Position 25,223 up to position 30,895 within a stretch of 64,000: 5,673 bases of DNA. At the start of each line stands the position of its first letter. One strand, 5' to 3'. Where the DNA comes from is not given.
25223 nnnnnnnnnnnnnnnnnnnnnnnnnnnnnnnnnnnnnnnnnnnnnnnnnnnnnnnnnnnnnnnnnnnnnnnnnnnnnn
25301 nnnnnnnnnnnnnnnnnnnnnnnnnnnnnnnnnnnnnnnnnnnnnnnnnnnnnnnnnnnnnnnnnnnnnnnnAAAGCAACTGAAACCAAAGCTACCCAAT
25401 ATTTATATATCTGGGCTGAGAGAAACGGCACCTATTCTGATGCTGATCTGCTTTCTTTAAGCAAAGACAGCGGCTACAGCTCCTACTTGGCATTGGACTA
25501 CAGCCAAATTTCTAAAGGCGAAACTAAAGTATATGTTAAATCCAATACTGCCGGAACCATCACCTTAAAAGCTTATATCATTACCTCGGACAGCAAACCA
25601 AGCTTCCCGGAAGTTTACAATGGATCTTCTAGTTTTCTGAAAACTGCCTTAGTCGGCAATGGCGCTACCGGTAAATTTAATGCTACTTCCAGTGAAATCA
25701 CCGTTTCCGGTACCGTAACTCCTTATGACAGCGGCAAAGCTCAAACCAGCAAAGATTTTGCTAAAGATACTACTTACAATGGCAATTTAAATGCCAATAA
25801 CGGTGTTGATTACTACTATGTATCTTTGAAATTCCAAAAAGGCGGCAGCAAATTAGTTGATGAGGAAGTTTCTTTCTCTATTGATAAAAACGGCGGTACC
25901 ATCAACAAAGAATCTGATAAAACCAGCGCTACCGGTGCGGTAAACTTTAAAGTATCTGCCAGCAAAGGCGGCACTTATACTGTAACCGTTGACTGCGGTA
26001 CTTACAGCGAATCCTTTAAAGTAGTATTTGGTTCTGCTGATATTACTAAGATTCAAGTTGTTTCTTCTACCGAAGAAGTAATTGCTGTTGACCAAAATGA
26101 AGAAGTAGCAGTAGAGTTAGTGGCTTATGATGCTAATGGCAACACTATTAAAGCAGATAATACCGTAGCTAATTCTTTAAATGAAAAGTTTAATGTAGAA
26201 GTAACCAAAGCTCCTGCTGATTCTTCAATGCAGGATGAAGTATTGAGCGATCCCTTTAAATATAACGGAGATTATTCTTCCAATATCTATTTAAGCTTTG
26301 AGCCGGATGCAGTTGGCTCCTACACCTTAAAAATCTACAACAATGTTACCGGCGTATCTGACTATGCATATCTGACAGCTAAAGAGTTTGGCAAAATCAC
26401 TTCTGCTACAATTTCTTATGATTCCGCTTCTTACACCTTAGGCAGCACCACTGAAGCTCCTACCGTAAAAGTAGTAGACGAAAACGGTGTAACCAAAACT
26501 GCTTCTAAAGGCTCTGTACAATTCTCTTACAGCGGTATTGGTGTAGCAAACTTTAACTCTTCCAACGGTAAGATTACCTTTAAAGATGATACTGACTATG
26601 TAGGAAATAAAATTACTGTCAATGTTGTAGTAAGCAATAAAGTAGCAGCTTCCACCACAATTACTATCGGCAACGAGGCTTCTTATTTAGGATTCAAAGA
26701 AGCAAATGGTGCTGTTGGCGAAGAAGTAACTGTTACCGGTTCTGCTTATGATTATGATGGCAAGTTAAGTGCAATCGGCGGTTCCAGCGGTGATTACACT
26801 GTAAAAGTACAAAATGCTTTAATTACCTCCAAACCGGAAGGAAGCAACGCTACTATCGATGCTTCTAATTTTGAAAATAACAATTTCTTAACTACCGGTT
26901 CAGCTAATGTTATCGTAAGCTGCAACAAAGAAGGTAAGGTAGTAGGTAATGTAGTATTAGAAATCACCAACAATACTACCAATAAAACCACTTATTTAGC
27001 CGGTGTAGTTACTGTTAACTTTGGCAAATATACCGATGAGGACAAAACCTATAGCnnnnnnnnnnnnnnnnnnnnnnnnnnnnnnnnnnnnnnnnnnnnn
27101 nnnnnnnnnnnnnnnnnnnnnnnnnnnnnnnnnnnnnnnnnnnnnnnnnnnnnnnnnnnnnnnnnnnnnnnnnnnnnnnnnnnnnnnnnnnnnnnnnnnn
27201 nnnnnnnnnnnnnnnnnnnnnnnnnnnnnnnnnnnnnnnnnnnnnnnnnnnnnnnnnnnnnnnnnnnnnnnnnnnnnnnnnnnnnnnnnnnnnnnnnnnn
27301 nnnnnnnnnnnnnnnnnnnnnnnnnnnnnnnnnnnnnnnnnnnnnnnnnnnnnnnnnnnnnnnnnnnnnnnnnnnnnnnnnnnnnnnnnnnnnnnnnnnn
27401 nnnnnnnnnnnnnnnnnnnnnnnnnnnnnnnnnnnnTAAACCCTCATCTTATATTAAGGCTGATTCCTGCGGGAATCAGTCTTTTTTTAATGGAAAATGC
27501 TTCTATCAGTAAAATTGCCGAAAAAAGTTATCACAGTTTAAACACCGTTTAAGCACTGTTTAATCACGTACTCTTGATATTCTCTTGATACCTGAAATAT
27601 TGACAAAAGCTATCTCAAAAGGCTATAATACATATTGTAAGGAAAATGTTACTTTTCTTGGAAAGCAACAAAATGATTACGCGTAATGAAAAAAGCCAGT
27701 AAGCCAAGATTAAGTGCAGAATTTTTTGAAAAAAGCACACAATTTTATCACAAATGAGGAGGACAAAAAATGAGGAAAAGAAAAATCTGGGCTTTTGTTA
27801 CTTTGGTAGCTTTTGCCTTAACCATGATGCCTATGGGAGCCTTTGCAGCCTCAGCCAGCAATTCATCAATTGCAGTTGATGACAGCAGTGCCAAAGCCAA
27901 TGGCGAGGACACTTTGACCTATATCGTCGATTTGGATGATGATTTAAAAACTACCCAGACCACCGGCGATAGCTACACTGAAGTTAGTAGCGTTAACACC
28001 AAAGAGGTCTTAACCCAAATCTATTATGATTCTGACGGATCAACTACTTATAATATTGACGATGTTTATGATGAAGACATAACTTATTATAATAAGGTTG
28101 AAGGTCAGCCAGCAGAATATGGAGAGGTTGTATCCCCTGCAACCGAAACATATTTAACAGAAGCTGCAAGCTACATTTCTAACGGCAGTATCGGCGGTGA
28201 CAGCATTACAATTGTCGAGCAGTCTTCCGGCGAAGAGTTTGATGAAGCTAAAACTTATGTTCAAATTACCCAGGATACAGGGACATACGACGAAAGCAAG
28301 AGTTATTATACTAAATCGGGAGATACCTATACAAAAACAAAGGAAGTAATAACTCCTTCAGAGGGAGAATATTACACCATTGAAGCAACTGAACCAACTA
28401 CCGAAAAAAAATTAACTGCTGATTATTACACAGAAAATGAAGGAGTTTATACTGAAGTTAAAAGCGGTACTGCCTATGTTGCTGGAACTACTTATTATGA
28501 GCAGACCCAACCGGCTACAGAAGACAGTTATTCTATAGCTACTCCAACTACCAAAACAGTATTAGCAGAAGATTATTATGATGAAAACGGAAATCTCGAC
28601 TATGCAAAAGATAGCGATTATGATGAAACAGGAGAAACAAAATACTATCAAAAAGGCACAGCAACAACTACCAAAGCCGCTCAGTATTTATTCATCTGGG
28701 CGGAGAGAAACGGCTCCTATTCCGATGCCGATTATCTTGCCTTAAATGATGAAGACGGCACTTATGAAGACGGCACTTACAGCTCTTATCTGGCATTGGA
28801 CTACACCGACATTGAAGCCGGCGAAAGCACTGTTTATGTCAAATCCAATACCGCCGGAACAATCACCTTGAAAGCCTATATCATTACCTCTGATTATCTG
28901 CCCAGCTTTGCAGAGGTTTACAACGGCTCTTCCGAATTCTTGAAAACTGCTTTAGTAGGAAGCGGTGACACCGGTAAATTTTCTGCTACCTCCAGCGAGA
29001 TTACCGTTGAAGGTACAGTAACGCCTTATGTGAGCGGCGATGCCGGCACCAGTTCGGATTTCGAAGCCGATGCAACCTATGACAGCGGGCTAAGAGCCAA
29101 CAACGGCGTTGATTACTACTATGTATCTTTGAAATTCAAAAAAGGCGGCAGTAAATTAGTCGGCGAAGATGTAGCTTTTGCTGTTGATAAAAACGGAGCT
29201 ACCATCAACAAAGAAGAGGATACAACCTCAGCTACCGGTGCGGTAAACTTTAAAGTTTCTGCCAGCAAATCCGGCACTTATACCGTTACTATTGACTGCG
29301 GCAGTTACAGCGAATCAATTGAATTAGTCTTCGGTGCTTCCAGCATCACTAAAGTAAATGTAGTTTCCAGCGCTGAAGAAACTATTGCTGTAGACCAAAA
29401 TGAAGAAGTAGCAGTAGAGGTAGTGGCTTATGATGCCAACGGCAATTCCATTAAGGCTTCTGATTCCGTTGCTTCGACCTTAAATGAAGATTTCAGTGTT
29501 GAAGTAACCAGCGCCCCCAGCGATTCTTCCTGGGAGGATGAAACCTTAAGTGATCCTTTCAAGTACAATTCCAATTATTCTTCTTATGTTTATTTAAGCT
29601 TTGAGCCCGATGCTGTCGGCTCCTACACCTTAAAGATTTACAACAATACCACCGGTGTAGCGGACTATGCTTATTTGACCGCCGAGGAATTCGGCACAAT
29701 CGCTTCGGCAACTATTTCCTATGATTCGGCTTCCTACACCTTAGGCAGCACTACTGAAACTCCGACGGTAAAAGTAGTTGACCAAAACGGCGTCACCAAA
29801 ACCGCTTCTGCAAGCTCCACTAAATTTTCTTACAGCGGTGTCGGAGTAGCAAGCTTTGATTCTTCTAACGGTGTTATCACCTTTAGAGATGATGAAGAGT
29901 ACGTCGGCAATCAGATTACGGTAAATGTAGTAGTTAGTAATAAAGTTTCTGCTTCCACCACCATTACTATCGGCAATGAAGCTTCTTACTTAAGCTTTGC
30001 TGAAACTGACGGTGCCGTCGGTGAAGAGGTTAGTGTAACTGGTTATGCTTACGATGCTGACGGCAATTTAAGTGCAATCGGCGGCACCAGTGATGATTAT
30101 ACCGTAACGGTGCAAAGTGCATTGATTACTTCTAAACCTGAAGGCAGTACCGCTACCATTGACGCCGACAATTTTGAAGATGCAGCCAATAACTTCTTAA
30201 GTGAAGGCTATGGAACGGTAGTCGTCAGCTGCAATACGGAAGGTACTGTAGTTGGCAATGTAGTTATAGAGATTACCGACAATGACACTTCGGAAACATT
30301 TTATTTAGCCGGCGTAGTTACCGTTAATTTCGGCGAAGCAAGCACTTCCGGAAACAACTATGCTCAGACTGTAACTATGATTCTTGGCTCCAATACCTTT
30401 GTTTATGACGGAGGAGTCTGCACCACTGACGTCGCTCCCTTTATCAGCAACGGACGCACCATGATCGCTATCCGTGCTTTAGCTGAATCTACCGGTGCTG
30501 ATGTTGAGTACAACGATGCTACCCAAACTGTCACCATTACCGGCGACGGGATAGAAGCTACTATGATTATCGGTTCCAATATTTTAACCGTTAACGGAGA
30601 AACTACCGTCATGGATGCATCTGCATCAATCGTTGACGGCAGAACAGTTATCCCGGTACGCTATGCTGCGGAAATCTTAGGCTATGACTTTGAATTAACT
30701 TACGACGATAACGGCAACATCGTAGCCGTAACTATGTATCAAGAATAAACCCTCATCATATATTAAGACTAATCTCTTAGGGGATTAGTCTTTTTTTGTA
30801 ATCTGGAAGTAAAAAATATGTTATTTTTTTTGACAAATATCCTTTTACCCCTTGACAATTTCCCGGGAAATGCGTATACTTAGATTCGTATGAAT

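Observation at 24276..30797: Tandem duplication of a complete ~3.2-kb expression unit encoding two 992-aa secreted paralogues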

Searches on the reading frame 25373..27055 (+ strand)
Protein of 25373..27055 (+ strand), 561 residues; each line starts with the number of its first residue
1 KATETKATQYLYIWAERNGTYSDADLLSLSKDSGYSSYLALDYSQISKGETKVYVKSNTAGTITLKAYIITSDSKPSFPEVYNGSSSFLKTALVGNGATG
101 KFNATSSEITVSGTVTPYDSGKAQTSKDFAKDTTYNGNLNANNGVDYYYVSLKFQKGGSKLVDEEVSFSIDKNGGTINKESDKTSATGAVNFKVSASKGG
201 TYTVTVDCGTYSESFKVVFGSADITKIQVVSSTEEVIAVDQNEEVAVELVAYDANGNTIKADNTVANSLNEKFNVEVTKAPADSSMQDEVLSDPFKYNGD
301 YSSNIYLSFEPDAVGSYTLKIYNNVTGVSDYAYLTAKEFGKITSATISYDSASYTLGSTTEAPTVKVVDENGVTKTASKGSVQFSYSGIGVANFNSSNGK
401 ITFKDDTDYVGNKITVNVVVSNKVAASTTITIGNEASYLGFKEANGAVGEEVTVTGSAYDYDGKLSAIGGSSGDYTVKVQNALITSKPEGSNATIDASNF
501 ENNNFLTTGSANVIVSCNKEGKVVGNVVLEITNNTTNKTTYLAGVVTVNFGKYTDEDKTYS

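Call 81: search_protein_representatives(protein=window:25373-27055:+)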
Query: 561 residues. Proteins with E-value up to 0.001 (for the whole library): 149; up to 1e-10: 99; up to 1e-30: 16. The best 149 are listed.
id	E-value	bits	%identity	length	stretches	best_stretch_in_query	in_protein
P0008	4.4e-256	867.2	76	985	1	3-560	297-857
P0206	2.3e-108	379.9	44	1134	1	5-550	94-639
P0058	2.5e-108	379.8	48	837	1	8-533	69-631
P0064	5.1e-103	362.3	42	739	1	9-536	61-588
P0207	8.9e-94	331.8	43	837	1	9-554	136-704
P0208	1.5e-73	265.1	40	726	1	7-556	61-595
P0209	3.7e-68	247.3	40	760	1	8-552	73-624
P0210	2.4e-56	208.4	71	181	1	5-150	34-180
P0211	6.0e-53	197.1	32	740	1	10-552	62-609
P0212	9.9e-44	166.7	34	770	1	55-553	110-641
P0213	3.9e-42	161.5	31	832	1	2-554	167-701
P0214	9.9e-36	140.3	34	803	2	134-546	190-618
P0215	2.5e-33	132.4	31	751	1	7-555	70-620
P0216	2.8e-33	132.3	31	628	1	141-539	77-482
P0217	2.6e-32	129.1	33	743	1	138-552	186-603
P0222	2.2e-27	112.8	29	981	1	104-543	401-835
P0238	3.4e-21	92.4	30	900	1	47-551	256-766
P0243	1.2e-18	84.0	28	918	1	10-553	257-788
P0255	1.1e-15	74.2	29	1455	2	107-551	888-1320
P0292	1.3e-11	60.7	30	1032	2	178-556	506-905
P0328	6.0e-07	45.4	26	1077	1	11-556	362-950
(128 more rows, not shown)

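Call 82: search_protein_families(library=pfam, proteins=[P0206, P0207, P0211, P0213, P0222, P0238, P0255, P0292, P0243, P0328], max_evalue=0.0001)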
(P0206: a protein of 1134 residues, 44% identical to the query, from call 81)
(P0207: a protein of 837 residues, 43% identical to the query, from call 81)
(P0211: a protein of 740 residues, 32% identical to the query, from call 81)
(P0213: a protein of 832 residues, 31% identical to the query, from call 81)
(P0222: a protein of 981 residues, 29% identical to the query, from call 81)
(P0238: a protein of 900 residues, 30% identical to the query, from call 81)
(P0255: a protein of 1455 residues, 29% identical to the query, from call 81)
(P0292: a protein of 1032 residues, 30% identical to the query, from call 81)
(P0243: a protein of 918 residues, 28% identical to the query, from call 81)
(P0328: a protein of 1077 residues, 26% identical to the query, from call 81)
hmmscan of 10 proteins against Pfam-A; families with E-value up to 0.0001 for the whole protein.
P0206 (1134 aa): 6 families
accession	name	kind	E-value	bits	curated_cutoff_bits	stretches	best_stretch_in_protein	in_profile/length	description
PF13290.12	CHB_HEX_C_1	-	1.5e-18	66.9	22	1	851-916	2-67/67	Chitobiase/beta-hexosaminidase C-terminal domain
PF13287.12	Fn3_assoc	-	9.5e-18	64.5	23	1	861-919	1-59/59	Fn3 associated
PF00963.24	Cohesin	-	2.7e-14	54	24.1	1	928-1033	2-115/139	Cohesin domain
PF00404.24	Dockerin_1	-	5.8e-14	52.5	22.9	1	1066-1121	2-56/57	Dockerin type I domain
PF02369.22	Big_1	-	1.2e-07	32.2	34.9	1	233-306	13-88/93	Bacterial Ig-like domain (group 1)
PF07495.19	Y_Y_Y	-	4.2e-05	23.8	26.6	0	379-415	18-49/65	Y_Y_Y domain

P0207 (837 aa): 1 family
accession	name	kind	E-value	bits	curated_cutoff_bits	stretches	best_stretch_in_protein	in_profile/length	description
PF07833.16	Cu_amine_oxidN1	-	5.5e-36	123.2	24.2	2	725-821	2-98/108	Copper amine oxidase N-terminal domain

P0211 (740 aa): 2 families
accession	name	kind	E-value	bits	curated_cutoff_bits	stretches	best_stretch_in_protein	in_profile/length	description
PF07833.16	Cu_amine_oxidN1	-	6.6e-34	116.5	24.2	2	629-723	2-98/108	Copper amine oxidase N-terminal domain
PF02369.22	Big_1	-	5.1e-08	33.4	34.9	1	210-275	27-92/93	Bacterial Ig-like domain (group 1)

P0213 (832 aa): 2 families
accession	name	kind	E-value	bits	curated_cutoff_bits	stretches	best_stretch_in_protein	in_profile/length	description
PF07833.16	Cu_amine_oxidN1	-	3.1e-29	101.5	24.2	1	719-818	2-100/108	Copper amine oxidase N-terminal domain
PF02369.22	Big_1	-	2.8e-08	34.2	34.9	1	297-382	5-92/93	Bacterial Ig-like domain (group 1)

P0222 (981 aa): 2 families
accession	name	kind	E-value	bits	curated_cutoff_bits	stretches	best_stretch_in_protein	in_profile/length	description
PF07833.16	Cu_amine_oxidN1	-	1.4e-42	144.5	24.2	2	867-966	1-99/108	Copper amine oxidase N-terminal domain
PF02369.22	Big_1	-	2.9e-08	34.1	34.9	1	433-502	10-80/93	Bacterial Ig-like domain (group 1)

P0238 (900 aa): 2 families
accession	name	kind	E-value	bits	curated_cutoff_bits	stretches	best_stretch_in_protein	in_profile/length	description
PF07833.16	Cu_amine_oxidN1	-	1.1e-28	99.8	24.2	1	790-897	4-107/108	Copper amine oxidase N-terminal domain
PF02369.22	Big_1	-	6.6e-14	52.2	34.9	1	356-431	8-83/93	Bacterial Ig-like domain (group 1)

P0255 (1455 aa): 3 families
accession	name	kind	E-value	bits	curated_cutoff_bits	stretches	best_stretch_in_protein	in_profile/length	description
PF07833.16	Cu_amine_oxidN1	-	4.4e-21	75.3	24.2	1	1342-1450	4-106/108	Copper amine oxidase N-terminal domain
PF02369.22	Big_1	-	1.5e-10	41.5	34.9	1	911-997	5-92/93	Bacterial Ig-like domain (group 1)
PF05506.17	PLipase_C_C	-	1.5e-07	32.7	24.4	0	690-727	33-69/80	Bacterial phospholipase C, C-terminal domain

P0292 (1032 aa): 2 families
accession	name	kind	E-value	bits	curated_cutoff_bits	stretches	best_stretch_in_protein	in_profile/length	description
PF07833.16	Cu_amine_oxidN1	-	3.4e-48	162.5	24.2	2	918-1018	2-102/108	Copper amine oxidase N-terminal domain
PF02369.22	Big_1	-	3.6e-07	30.6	34.9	1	486-538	30-83/93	Bacterial Ig-like domain (group 1)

P0243 (918 aa): 2 families
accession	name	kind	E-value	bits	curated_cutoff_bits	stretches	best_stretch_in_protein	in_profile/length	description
PF07833.16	Cu_amine_oxidN1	-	2.1e-27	95.6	24.2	1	806-911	1-106/108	Copper amine oxidase N-terminal domain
PF02369.22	Big_1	-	8.6e-07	29.4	34.9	1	383-465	10-92/93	Bacterial Ig-like domain (group 1)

P0328 (1077 aa): 2 families
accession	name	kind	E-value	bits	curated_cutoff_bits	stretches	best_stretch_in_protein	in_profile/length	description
PF07833.16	Cu_amine_oxidN1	-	4.1e-48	162.3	24.2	2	963-1066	2-105/108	Copper amine oxidase N-terminal domain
PF02369.22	Big_1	-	2.1e-08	34.6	34.9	1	495-577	8-91/93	Bacterial Ig-like domain (group 1)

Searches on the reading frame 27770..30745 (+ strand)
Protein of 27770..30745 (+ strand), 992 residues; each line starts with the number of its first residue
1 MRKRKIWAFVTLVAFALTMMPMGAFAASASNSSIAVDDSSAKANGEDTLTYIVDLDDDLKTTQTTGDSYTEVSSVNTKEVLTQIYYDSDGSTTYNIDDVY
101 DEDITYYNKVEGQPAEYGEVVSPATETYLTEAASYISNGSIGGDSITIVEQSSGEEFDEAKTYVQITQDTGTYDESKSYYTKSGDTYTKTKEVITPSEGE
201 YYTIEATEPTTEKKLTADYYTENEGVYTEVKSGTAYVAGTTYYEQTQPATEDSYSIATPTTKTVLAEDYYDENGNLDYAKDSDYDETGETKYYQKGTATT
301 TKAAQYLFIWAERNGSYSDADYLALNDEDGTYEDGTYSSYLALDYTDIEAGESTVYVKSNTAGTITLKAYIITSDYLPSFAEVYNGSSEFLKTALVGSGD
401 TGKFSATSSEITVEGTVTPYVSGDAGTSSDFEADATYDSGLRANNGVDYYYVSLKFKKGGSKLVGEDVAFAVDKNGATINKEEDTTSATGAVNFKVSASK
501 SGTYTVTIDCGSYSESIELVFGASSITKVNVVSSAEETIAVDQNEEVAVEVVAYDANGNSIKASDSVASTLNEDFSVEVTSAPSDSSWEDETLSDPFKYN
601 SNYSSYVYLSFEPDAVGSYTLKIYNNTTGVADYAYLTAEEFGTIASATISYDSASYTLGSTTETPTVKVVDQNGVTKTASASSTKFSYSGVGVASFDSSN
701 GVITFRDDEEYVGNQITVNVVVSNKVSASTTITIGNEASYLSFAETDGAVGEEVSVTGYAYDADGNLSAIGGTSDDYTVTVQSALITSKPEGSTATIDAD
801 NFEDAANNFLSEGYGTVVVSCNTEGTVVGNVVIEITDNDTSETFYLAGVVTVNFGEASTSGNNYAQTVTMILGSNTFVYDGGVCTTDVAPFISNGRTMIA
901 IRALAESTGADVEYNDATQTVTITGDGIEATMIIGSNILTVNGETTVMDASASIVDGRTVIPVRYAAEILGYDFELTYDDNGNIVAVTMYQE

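Call 7: search_protein_families(library=pfam, proteins=[window:27770-30745:+], max_evalue=0.1)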
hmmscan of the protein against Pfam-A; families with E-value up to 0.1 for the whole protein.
window:27770-30745:+ (992 aa): 3 families
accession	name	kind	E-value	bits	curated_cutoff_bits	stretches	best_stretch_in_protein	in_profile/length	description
PF07833.16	Cu_amine_oxidN1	-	2.5e-28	98.6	24.2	1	880-975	3-98/108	Copper amine oxidase N-terminal domain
PF02369.22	Big_1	-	1.7e-05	25.3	34.9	1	446-515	15-86/93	Bacterial Ig-like domain (group 1)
PF23616.1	Ig_GEX2_N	-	0.0087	16.6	27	1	545-632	18-98/105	GEX2 N-terminal Ig-like domain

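Call 76: search_protein_families(library=ncbifam, proteins=[window:27770-30745:+], max_evalue=0.001)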
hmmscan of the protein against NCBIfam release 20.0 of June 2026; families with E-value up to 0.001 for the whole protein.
window:27770-30745:+ (992 aa): 0 families
